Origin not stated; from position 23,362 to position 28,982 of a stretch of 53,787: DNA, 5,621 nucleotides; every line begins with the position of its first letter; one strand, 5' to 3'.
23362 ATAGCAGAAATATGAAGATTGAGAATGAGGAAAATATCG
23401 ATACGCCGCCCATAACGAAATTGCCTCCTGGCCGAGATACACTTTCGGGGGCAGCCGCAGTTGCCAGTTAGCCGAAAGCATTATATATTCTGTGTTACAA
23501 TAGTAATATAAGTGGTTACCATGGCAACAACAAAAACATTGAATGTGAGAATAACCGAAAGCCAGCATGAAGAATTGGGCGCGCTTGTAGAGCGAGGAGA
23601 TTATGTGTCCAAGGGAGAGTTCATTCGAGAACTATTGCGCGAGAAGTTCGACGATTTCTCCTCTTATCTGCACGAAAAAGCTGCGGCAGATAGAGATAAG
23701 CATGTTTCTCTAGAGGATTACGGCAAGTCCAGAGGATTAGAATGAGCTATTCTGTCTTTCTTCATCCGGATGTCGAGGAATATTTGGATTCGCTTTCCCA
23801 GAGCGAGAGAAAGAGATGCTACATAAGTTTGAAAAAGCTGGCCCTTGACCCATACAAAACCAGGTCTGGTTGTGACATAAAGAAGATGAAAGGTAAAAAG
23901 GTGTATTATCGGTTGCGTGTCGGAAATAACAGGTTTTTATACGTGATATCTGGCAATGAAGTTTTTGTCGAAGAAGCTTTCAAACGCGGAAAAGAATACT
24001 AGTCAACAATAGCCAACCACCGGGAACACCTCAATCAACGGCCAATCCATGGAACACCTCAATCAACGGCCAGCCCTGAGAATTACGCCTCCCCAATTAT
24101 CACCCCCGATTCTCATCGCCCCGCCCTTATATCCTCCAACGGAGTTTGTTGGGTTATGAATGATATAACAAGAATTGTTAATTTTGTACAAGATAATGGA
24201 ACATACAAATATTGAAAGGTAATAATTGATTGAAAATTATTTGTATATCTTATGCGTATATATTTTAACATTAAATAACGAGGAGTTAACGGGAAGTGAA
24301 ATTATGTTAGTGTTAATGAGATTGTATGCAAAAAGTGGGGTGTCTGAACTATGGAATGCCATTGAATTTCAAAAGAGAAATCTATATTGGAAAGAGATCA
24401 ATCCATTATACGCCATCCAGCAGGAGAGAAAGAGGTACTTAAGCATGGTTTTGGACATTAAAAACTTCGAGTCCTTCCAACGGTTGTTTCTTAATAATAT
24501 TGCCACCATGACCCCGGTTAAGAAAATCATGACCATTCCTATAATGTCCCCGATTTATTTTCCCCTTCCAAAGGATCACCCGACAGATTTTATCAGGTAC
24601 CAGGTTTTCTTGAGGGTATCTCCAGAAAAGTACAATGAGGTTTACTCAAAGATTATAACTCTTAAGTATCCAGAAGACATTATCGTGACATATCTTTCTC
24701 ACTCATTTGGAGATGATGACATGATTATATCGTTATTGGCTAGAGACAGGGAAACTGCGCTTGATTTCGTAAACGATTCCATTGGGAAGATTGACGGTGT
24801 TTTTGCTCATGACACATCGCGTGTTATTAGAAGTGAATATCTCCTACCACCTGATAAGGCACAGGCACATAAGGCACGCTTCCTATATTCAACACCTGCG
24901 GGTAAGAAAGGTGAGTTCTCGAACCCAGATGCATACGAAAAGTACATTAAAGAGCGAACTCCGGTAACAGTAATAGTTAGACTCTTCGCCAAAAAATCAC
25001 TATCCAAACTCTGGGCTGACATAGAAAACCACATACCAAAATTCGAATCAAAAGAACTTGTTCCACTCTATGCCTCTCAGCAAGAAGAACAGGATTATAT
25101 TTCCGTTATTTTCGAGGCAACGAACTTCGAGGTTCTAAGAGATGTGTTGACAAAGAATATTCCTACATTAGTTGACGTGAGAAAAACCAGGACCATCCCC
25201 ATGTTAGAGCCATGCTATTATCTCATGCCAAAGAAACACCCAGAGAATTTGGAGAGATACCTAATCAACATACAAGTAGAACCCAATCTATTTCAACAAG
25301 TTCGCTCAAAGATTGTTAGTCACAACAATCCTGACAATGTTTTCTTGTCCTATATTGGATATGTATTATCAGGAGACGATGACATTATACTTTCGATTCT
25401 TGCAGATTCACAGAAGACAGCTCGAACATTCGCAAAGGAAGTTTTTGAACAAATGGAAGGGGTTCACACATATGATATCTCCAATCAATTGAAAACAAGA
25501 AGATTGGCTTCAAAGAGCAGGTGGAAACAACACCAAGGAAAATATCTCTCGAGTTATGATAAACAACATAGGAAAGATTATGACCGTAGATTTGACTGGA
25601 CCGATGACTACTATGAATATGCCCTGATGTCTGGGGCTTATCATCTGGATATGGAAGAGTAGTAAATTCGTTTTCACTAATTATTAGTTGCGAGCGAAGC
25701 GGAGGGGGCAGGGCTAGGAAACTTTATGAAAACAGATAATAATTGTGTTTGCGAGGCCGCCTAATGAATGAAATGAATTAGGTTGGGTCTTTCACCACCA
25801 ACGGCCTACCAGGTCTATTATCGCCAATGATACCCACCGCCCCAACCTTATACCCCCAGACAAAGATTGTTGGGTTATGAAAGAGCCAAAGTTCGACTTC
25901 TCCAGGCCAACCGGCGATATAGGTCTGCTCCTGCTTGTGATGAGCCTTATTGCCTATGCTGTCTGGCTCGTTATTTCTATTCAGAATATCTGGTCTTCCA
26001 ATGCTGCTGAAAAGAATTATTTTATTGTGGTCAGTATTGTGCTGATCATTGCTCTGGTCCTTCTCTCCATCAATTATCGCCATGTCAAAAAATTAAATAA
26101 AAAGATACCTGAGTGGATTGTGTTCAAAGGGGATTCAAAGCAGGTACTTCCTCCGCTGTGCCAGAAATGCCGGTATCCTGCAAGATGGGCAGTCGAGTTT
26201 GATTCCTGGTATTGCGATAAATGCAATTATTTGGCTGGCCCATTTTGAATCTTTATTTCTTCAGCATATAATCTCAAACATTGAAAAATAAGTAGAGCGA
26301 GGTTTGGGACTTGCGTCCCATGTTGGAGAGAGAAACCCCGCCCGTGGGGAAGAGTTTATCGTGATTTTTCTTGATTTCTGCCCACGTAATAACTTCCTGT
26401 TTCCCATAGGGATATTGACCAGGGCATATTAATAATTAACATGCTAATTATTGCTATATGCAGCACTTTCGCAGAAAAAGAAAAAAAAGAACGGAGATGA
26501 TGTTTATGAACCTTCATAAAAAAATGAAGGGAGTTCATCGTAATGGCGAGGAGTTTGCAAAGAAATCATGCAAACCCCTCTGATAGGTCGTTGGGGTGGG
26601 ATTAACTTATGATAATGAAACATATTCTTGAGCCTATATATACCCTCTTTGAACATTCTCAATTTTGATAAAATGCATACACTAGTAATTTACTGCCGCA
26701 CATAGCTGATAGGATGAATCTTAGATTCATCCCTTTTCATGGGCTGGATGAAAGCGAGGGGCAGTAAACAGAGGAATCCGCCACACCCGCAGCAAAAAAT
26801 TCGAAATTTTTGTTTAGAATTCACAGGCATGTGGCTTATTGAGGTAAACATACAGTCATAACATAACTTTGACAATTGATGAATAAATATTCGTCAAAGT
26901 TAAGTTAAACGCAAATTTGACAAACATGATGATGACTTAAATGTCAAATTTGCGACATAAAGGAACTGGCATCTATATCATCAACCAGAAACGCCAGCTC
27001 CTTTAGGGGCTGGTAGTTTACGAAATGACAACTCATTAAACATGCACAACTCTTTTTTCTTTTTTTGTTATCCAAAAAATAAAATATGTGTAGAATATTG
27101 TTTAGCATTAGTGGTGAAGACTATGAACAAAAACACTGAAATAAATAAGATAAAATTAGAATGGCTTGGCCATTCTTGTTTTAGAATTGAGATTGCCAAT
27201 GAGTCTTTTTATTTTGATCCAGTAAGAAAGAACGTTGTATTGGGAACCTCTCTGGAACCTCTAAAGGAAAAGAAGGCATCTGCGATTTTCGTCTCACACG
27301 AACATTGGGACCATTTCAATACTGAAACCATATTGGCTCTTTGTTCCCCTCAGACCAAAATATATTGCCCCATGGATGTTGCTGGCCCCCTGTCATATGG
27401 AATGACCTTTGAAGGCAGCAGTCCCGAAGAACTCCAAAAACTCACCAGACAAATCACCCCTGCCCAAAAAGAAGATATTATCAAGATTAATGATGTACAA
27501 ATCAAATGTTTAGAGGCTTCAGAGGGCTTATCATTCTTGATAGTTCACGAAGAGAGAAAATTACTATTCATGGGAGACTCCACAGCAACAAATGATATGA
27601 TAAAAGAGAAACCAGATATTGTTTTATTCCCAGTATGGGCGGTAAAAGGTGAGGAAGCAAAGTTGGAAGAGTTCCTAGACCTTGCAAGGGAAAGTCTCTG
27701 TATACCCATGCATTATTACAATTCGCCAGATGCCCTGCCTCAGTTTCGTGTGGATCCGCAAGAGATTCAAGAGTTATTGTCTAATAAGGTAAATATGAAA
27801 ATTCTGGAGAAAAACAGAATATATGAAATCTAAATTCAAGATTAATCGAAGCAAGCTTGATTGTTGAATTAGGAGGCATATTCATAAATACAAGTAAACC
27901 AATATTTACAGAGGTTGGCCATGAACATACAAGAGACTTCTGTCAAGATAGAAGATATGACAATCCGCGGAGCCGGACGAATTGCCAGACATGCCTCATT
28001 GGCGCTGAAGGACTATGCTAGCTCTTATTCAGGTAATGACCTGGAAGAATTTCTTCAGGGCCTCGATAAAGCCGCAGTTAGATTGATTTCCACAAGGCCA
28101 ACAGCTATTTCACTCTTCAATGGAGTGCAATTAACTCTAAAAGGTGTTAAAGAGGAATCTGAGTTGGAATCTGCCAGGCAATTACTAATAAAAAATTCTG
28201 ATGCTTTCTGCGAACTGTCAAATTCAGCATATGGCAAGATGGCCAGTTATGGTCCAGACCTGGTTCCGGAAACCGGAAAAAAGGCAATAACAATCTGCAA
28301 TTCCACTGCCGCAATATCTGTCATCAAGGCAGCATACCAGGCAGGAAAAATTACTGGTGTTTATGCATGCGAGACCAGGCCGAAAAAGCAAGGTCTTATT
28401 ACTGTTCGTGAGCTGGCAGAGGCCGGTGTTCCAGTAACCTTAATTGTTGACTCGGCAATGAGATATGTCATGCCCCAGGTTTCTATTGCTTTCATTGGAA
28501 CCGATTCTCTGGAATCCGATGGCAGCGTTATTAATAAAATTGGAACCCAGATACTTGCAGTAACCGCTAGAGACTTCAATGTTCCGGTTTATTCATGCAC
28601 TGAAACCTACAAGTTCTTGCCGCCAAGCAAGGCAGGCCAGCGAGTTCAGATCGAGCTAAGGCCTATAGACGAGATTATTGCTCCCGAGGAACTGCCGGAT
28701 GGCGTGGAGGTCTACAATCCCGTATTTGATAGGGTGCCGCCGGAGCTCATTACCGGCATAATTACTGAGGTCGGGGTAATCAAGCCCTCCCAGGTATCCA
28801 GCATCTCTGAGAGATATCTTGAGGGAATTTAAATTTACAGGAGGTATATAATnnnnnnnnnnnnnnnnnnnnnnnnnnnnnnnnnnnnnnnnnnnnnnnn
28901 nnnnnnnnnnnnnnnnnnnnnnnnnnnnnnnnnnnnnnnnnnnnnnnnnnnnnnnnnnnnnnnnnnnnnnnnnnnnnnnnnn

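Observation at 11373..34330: Family of GC-clamped structured intergenic repeats (six copies) with compensatory base changes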

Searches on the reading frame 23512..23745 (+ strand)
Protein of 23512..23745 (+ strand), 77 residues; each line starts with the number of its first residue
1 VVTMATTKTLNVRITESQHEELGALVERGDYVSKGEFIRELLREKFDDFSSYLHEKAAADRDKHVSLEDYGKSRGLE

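Call 12: search_protein_families(library=pfam, proteins=[window:23512-23745:+], max_evalue=0.01)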
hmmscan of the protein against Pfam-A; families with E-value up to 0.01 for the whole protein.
window:23512-23745:+ (77 aa): 1 family
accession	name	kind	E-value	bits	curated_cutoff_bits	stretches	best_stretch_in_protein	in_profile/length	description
PF01402.27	RHH_1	-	4.1e-05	23.8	20.5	1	10-45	2-36/39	Ribbon-helix-helix protein, copG family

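Call 27: find_encoding_contigs(protein=window:23512-23745:+, flank=10000, max_places=10)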
Protein window:23512-23745:+ (77 aa): no gene with exactly this product is on record in the collection.

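Call 29: find_encoding_contigs(protein=window:23521-23745:+, flank=10000, max_places=10)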
Protein window:23521-23745:+ (74 aa): 1 contig read that carries it; 1 place shown.
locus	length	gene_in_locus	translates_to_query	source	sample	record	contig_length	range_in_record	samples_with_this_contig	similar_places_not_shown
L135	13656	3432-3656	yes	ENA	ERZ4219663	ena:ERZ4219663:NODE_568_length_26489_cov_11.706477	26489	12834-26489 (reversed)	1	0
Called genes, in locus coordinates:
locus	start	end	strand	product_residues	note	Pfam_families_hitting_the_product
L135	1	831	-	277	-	?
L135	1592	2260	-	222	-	-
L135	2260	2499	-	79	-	-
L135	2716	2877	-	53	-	-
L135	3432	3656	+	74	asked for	PF01402:RHH_1 (weak)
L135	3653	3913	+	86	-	-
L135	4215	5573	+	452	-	PF01037:AsnC_trans_reg (faint)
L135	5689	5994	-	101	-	-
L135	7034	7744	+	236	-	PF13483:Lactamase_B_3, PF12706:Lactamase_B_2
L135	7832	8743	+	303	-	PF01008:IF-2B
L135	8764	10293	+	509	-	PF02885:Glycos_trans_3N, PF00591:Glycos_transf_3, PF10011:DUF2254 (weak), PF07831:PYNP_C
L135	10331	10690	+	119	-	PF12646:DUF3783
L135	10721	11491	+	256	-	PF01066:CDP-OH_P_transf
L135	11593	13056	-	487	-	-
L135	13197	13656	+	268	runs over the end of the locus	-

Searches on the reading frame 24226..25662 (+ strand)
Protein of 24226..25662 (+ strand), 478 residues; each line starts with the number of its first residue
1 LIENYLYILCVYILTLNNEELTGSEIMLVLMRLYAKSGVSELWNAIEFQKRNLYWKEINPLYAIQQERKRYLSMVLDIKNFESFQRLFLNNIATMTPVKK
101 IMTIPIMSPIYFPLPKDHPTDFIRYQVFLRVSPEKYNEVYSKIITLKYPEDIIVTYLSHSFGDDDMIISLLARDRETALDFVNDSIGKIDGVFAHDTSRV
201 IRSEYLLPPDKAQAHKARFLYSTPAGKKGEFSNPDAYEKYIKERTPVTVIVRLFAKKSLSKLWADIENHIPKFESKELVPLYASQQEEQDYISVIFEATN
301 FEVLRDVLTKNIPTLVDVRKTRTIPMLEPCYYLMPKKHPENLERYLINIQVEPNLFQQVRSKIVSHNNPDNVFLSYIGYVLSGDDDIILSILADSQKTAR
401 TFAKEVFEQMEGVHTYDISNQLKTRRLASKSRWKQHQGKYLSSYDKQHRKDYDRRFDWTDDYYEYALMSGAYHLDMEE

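Call 12: search_protein_families(library=pfam, proteins=[window:24226-25662:+], max_evalue=0.01)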
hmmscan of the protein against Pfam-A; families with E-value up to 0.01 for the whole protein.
window:24226-25662:+ (478 aa): 1 family
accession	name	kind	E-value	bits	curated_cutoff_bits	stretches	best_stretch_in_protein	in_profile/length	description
PF01037.27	AsnC_trans_reg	-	1.8e-12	47.4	25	1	154-202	24-72/73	Lrp/AsnC ligand binding domain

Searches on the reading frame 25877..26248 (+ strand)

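Call 12: search_protein_families(library=pfam, proteins=[window:25877-26248:+], max_evalue=0.01)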
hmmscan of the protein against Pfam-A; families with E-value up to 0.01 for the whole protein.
window:25877-26248:+ (123 aa): 1 family
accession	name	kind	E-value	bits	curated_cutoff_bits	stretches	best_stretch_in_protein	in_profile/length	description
PF07332.16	Phage_holin_3_6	-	0.00019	21.9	28.4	1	16-79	43-102/116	Putative Actinobacterial Holin-X, holin superfamily III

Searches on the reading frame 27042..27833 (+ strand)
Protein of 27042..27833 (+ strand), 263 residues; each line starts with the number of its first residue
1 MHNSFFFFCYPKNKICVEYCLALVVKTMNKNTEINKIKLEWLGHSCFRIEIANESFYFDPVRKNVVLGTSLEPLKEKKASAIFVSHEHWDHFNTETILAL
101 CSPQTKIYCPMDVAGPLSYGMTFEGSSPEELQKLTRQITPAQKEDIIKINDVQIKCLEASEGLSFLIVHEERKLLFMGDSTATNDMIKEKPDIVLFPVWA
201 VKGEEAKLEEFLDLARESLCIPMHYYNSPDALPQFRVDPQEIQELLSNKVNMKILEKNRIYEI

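Call 12: search_protein_families(library=pfam, proteins=[window:27042-27833:+], max_evalue=0.01)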
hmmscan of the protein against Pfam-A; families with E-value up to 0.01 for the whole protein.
window:27042-27833:+ (263 aa): 3 families
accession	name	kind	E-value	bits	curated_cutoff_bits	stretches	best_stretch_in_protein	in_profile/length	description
PF13483.12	Lactamase_B_3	-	1.7e-13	51.3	24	1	38-224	1-160/160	Beta-lactamase superfamily domain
PF12706.13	Lactamase_B_2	-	5.6e-13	49.4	27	1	72-205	20-171/200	Beta-lactamase superfamily domain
PF00753.33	Lactamase_B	-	0.0034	17.8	22.7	0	74-92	39-57/196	Metallo-beta-lactamase superfamily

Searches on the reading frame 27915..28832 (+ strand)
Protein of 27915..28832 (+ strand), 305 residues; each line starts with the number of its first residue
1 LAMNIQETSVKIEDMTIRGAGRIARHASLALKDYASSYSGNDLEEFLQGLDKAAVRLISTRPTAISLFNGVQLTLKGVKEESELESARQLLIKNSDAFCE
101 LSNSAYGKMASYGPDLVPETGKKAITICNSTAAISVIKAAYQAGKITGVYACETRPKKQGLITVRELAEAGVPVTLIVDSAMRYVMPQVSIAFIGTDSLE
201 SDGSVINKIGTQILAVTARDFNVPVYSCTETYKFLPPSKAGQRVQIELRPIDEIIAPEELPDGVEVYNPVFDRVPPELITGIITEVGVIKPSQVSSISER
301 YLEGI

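Call 13: search_protein_families(library=pfam, proteins=[window:27915-28832:+], max_evalue=0.01)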
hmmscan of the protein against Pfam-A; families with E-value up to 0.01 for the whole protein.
window:27915-28832:+ (305 aa): 1 family
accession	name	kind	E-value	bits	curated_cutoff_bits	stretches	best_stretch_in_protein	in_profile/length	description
PF01008.23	IF-2B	-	1.4e-74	251.3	22.4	1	17-291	2-280/280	Initiation factor 2 subunit family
